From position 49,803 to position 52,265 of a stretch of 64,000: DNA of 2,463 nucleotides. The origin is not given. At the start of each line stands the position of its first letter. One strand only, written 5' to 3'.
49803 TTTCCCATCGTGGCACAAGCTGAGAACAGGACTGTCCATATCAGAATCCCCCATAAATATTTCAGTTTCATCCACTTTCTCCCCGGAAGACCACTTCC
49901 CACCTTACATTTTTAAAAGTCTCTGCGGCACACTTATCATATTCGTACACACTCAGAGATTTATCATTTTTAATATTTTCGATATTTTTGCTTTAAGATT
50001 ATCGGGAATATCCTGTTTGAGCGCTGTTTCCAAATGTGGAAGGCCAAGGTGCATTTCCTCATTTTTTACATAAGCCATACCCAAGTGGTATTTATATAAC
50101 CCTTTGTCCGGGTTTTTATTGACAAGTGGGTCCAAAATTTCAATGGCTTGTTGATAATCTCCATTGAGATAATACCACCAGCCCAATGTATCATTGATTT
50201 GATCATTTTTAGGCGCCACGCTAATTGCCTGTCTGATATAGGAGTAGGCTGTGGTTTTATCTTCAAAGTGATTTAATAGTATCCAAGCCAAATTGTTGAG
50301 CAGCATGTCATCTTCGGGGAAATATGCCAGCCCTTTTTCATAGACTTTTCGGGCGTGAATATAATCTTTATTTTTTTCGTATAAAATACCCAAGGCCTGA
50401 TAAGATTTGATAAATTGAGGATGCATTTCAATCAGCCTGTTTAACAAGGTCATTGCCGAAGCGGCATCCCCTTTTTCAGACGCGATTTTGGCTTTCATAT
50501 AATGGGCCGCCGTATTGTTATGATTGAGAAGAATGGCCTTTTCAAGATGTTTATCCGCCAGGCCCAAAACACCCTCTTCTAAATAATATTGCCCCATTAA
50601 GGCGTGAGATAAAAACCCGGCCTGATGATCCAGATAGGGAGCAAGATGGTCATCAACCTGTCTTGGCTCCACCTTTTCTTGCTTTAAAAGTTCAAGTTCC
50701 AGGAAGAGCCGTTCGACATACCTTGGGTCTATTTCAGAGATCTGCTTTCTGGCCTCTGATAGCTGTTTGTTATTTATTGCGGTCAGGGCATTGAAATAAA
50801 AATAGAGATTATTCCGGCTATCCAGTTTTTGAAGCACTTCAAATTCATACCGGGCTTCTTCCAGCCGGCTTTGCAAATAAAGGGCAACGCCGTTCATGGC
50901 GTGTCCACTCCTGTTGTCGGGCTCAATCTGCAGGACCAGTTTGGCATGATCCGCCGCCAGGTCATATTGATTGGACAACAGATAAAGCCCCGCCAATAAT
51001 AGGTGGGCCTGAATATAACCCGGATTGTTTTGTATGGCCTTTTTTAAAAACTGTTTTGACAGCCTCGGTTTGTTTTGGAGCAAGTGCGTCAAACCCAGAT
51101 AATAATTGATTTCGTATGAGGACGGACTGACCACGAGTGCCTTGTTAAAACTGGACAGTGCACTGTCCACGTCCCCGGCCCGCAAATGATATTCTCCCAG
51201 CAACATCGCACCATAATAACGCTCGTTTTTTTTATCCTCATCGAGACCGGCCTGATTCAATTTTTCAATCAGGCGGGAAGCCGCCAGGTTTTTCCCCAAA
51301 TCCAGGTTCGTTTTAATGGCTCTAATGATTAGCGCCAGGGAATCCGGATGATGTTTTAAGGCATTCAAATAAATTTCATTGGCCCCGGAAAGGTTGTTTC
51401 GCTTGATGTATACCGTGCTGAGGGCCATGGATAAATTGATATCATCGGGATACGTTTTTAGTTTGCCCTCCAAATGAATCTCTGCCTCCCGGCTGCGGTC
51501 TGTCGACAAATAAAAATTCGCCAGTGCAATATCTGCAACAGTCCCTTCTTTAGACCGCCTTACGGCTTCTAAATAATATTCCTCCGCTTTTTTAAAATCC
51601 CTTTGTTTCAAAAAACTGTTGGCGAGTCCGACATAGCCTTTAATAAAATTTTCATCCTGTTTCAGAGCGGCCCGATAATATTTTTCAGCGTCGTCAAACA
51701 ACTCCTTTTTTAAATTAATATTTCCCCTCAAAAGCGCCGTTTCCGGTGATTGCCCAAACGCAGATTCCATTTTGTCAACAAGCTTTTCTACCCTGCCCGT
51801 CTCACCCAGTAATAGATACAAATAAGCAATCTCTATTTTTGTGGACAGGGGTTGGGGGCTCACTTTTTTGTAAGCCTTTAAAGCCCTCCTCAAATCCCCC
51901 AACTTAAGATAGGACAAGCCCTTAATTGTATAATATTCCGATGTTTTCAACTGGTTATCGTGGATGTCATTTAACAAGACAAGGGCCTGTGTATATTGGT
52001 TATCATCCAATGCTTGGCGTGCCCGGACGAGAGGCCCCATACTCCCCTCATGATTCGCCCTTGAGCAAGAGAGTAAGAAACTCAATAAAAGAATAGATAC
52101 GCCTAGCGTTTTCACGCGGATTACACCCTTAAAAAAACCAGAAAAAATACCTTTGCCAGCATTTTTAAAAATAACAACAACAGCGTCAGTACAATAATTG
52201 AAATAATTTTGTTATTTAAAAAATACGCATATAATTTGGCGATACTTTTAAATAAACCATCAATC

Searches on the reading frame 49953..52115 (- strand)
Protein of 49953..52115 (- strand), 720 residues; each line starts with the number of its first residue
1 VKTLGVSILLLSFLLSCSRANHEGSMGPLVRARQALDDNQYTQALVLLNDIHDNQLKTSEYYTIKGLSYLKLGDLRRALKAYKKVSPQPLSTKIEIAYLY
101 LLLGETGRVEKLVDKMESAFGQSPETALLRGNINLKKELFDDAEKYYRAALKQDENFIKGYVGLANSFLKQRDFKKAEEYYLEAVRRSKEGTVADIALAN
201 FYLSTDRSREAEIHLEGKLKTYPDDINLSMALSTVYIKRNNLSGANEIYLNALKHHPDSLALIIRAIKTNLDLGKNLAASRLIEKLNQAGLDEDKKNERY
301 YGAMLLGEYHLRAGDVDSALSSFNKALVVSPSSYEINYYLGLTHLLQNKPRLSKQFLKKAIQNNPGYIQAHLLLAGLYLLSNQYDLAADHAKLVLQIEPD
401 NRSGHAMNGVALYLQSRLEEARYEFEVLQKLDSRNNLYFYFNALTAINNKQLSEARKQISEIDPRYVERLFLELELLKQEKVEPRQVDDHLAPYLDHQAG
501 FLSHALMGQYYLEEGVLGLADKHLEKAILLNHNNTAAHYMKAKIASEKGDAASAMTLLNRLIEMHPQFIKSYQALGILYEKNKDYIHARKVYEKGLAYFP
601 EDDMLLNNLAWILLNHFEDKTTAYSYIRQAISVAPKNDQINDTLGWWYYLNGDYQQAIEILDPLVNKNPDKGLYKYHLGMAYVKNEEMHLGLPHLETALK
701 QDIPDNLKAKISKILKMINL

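Call 72: search_protein_families(library=pfam, proteins=[window:49953-52115:-], max_evalue=0.00001)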
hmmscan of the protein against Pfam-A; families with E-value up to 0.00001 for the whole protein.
window:49953-52115:- (720 aa): 24 families
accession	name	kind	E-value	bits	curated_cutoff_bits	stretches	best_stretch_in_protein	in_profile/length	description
PF07719.23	TPR_2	-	1.2e-39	131.6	27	0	571-602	3-34/34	Tetratricopeptide repeat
PF14559.12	TPR_19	-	4.1e-37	126.8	25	0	347-403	4-60/68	Tetratricopeptide repeat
PF13432.12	TPR_16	-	3.9e-34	117.1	32.7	0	129-188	2-61/65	Tetratricopeptide repeat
PF13428.12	TPR_14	-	4e-34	114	23.5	0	304-341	5-42/44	Tetratricopeptide repeat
PF00515.34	TPR_1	-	1.4e-27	94.7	27.8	0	159-186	2-29/34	Tetratricopeptide repeat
PF13181.12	TPR_8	-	3e-25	86.6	25.7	0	570-601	2-33/34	Tetratricopeptide repeat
PF13431.12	TPR_17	-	4.6e-21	73.7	24.4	0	557-586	1-30/34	Tetratricopeptide repeat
PF23914.1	TPR_CcmH_CycH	-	5.1e-20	72.3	42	1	302-401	52-154/158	Cytochrome c-type biogenesis protein H TPR domain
PF13176.12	TPR_7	-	1.1e-17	62.9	27.9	0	163-190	4-33/36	Tetratricopeptide repeat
PF13424.12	TPR_12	-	6.9e-17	61.9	30.1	0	127-189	5-76/77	Tetratricopeptide repeat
PF12895.13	ANAPC3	-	1.1e-16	61.4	27.2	0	318-390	7-78/82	Anaphase-promoting complex, cyclosome, subunit 3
PF13174.12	TPR_6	-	1.5e-14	54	26.3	0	644-670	6-32/33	Tetratricopeptide repeat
PF25062.1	ARM_TT21_N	-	1.3e-13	51.7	40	0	95-190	105-200/222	Tetratricopeptide repeat protein 21 N-terminal ARM repeat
PF25063.1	ARM_TT21_C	-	1.3e-11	45.2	35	0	539-601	99-161/209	Tetratricopeptide repeat protein 21 C-terminal ARM domain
PF25060.1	ARM_TT21_2nd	-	1.5e-09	38.2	27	0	168-380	66-268/270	Tetratricopeptide repeat protein 21 second ARM domain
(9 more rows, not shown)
